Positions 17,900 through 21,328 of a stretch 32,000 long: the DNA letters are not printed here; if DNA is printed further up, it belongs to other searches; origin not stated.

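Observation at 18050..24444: Same-strand cluster of beta-helix protein, CARDB protein and MacB-type ABC exporter, reminiscent of NosDFY but with different parts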

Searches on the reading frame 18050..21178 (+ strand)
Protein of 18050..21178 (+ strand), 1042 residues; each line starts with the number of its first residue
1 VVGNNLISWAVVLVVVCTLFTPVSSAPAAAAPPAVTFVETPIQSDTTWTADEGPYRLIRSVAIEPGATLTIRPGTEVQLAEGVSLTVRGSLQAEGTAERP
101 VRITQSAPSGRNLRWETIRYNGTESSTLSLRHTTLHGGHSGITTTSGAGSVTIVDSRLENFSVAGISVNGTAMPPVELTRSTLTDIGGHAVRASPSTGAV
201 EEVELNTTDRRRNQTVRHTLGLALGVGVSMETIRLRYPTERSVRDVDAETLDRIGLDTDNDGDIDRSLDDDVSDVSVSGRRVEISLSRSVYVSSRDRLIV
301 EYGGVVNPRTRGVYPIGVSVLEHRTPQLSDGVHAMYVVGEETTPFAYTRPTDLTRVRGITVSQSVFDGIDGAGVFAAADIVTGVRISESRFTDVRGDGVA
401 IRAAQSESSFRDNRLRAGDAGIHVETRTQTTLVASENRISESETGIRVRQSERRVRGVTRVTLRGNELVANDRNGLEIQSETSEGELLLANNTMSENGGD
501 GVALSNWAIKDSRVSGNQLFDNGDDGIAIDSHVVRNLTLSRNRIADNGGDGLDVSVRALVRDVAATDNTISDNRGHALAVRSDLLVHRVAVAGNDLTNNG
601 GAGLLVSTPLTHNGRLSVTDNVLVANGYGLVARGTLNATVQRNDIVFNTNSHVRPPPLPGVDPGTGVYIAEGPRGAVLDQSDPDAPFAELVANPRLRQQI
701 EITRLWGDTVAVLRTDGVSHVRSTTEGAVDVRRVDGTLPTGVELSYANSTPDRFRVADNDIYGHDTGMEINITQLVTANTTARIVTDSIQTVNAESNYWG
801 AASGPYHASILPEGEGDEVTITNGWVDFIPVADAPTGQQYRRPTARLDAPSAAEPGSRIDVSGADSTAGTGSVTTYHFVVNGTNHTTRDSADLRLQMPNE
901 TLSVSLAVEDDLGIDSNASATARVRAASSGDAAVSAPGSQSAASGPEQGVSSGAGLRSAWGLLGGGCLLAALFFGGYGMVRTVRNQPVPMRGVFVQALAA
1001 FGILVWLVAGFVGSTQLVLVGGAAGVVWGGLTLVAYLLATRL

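Call 8: search_protein_families(library=pfam, proteins=[window:18050-21178:+], max_evalue=0.01)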
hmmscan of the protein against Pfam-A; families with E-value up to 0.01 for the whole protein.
window:18050-21178:+ (1042 aa): 2 families
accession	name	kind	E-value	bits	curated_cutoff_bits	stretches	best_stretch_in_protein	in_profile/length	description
PF13229.12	Beta_helix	-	4.1e-30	104.9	25.9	2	421-580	2-144/158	Right handed beta helix region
PF05048.19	NosD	-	1.9e-15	57.3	23.6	1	386-574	5-173/212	Periplasmic copper-binding protein (NosD)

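Call 9: search_protein_families(library=ncbifam, proteins=[window:18050-21178:+], max_evalue=0.01)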
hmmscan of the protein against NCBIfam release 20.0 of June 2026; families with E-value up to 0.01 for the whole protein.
window:18050-21178:+ (1042 aa): 0 families
